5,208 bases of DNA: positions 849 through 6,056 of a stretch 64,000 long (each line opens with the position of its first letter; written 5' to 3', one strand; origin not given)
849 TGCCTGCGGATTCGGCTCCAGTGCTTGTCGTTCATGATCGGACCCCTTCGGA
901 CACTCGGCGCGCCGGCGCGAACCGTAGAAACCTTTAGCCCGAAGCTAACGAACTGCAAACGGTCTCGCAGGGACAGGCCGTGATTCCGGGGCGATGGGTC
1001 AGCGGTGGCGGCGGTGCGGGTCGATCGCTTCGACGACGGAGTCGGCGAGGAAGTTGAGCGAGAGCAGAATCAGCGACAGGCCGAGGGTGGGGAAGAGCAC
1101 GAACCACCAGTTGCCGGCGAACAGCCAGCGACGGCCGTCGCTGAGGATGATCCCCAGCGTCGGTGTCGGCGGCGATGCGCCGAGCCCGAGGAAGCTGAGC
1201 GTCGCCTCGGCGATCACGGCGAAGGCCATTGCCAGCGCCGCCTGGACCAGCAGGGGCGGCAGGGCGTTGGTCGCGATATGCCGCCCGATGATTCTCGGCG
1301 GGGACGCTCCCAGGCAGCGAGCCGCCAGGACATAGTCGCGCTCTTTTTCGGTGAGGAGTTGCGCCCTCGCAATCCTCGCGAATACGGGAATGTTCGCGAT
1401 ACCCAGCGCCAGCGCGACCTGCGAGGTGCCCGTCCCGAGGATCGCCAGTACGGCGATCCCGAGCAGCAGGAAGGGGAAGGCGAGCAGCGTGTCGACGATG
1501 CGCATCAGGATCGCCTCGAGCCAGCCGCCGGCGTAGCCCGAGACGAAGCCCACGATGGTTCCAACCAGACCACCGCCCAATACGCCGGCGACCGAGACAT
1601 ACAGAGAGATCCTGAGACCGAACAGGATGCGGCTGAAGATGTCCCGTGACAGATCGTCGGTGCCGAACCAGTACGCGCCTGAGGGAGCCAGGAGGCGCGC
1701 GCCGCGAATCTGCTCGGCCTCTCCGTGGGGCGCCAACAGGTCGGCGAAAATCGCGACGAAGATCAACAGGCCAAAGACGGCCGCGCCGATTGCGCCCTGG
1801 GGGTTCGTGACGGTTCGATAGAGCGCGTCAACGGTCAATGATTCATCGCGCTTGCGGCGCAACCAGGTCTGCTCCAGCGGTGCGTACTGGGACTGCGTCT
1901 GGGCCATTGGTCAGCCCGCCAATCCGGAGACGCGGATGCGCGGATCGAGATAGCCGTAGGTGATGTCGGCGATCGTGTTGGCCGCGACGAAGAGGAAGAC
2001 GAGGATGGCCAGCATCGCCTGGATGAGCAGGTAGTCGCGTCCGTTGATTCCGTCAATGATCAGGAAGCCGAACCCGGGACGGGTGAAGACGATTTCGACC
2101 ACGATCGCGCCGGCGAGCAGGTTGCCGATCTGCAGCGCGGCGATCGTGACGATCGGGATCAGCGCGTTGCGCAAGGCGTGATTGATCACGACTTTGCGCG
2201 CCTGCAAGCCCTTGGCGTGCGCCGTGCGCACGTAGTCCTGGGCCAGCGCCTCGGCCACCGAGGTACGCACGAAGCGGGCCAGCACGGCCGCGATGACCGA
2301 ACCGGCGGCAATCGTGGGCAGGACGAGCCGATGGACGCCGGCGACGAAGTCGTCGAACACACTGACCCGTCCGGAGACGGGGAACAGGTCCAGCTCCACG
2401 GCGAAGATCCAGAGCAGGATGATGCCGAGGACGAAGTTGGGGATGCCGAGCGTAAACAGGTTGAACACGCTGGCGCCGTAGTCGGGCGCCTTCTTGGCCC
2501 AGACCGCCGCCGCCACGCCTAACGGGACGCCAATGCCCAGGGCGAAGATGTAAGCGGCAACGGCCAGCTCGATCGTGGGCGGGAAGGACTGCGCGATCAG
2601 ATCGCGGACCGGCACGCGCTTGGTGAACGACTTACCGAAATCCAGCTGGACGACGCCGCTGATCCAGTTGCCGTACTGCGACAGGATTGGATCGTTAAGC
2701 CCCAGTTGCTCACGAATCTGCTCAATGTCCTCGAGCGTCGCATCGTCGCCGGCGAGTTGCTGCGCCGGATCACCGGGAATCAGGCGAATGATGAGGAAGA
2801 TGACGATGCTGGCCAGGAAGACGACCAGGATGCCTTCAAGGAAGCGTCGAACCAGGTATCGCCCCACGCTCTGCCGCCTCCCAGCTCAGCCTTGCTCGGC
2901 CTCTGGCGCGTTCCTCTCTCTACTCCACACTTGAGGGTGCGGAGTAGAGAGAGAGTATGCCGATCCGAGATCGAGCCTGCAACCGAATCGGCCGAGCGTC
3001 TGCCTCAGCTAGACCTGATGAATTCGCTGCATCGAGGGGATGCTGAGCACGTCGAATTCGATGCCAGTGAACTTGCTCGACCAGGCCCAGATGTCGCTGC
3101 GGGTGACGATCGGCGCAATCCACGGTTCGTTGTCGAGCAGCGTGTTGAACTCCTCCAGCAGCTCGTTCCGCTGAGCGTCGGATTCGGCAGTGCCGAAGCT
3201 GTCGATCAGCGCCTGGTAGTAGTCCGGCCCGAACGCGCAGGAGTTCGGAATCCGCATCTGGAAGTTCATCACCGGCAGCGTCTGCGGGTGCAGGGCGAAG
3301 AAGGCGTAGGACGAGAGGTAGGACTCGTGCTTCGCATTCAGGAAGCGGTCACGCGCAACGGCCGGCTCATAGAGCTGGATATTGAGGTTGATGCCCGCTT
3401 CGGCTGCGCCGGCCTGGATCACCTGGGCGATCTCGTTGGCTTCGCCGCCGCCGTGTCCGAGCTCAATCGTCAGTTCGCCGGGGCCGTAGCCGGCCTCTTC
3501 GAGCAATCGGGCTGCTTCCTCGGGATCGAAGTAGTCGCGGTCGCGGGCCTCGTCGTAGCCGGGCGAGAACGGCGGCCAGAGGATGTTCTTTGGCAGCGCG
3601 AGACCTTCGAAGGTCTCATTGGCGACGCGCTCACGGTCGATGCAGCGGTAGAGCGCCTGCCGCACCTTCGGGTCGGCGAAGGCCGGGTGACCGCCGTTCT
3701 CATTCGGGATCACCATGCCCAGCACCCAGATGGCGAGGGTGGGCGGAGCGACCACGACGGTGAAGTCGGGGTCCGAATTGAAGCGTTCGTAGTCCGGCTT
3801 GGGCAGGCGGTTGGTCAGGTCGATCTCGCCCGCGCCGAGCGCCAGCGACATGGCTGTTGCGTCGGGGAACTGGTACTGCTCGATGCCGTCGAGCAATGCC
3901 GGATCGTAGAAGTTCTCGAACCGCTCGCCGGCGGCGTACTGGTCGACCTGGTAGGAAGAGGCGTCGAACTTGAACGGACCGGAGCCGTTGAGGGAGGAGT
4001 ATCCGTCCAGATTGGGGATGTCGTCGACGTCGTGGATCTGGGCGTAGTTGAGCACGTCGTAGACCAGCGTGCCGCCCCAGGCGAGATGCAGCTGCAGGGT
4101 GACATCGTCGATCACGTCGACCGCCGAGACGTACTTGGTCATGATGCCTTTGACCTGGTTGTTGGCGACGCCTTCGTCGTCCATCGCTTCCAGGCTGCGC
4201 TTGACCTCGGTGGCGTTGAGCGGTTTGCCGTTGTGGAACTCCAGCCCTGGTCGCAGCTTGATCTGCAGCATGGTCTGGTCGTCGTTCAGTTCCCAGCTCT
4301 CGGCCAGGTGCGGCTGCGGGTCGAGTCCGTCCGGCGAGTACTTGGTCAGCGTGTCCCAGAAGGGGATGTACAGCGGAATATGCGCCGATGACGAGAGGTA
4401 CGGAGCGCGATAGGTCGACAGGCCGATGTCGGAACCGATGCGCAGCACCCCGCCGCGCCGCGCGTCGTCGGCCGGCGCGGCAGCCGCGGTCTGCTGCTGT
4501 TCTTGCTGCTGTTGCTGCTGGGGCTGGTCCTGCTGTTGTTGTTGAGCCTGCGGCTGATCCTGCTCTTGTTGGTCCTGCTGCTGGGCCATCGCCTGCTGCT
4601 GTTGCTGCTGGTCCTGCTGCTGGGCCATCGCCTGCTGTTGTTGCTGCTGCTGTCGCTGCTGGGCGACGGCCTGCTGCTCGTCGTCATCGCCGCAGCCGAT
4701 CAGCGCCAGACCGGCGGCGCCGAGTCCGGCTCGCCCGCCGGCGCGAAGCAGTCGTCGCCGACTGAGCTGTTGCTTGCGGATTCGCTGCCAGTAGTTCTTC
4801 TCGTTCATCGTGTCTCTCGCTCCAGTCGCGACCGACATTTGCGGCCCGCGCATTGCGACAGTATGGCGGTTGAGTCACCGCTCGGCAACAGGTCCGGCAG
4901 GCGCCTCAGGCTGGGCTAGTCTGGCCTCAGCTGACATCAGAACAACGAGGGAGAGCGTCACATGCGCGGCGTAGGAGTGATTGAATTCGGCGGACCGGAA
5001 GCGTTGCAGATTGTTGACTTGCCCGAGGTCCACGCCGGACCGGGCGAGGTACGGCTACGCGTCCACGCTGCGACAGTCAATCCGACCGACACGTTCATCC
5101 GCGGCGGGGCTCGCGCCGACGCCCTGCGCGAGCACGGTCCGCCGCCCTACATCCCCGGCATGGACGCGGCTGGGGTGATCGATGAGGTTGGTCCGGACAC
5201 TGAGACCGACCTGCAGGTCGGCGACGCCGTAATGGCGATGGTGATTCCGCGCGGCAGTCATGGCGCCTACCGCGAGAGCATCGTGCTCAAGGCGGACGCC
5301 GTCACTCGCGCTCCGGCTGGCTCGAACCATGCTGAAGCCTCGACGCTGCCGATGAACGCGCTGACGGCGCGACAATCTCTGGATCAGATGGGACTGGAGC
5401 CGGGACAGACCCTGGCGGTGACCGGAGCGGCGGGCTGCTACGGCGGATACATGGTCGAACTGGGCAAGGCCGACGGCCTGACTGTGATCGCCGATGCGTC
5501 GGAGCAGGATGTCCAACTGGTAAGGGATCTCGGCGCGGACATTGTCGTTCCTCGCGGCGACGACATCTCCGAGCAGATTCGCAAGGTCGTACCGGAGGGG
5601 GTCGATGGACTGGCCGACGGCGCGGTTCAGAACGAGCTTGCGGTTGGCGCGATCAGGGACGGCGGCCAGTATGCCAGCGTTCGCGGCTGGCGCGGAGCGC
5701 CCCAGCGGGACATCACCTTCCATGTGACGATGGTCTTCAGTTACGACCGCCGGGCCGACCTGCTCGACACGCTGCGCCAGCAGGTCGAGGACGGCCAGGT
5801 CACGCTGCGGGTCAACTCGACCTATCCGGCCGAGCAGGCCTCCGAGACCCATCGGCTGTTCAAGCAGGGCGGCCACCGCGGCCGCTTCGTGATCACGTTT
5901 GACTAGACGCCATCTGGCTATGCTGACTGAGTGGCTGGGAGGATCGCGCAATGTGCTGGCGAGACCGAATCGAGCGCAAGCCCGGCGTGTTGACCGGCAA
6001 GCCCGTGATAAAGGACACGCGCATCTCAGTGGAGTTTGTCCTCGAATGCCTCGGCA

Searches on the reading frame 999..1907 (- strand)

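Call 48: search_protein_families(library=pfam, proteins=[window:999-1907:-], max_evalue=0.0001)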
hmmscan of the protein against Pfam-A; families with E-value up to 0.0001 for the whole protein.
window:999-1907:- (302 aa): 2 families
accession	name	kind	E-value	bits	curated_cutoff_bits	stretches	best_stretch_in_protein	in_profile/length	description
PF00528.27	BPD_transp_1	-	4.3e-28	98.7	26.4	1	116-300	1-183/184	Binding-protein-dependent transport system inner membrane component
PF12911.12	OppC_N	-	2e-07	31.2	23.9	1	23-75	1-53/53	N-terminal TM domain of oligopeptide transport permease C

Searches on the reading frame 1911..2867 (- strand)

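Call 48: search_protein_families(library=pfam, proteins=[window:1911-2867:-], max_evalue=0.0001)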
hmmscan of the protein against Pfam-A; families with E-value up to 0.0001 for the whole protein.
window:1911-2867:- (318 aa): 2 families
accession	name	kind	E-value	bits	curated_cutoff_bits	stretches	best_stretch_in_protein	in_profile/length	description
PF00528.27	BPD_transp_1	-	2.3e-39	135.5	26.4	1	113-312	1-183/184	Binding-protein-dependent transport system inner membrane component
PF19300.4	BPD_transp_1_N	-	7e-19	68.5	23.8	1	1-102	1-114/114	Binding-prot-dependent transport system membrane comp, N-term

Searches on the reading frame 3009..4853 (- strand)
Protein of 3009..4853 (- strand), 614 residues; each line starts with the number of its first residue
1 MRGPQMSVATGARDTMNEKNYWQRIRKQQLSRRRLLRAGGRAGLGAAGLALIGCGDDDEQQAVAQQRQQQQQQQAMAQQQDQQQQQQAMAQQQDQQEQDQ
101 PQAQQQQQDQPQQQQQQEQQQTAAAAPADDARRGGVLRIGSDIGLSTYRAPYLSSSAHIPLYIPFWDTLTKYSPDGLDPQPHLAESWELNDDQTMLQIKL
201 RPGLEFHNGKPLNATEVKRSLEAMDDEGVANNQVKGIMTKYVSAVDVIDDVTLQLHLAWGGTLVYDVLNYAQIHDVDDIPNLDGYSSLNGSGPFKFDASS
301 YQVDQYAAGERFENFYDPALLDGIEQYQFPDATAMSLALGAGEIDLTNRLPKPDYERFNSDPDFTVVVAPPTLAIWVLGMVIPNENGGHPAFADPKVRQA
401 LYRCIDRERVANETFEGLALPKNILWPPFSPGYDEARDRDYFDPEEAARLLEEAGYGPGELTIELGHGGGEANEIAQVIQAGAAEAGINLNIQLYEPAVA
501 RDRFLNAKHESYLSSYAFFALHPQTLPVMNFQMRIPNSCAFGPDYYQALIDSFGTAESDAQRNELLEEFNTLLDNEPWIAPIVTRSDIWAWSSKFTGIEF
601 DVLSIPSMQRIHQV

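Call 48: search_protein_families(library=pfam, proteins=[window:3009-4853:-], max_evalue=0.0001)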
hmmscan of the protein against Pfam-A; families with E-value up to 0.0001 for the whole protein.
window:3009-4853:- (614 aa): 1 family
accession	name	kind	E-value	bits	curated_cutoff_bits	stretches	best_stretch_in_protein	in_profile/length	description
PF00496.27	SBP_bac_5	-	1.5e-61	209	32.4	1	179-526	2-356/368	Bacterial extracellular solute-binding proteins, family 5 Middle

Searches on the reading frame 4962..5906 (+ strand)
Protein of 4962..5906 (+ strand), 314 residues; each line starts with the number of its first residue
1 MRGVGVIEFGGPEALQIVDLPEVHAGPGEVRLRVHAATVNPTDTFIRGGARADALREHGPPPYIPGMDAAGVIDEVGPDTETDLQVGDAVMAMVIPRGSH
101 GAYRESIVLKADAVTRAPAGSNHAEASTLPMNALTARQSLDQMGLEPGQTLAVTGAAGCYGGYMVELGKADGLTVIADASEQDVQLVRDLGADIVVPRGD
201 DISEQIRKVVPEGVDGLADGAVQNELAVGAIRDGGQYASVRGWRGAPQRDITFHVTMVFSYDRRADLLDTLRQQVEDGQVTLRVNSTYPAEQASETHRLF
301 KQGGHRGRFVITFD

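Call 48: search_protein_families(library=pfam, proteins=[window:4962-5906:+], max_evalue=0.0001)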
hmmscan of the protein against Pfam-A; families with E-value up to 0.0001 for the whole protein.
window:4962-5906:+ (314 aa): 3 families
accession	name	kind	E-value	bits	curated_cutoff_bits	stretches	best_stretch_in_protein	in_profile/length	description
PF08240.17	ADH_N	-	1.9e-14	54.2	23.5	1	26-118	1-103/104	Alcohol dehydrogenase GroES-like domain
PF13602.12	ADH_zinc_N_2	-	7e-12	46.9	27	1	190-311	1-134/134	Zinc-binding dehydrogenase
PF00107.32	ADH_zinc_N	-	3.3e-06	27.5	31.8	1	162-242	4-90/129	Zinc-binding dehydrogenase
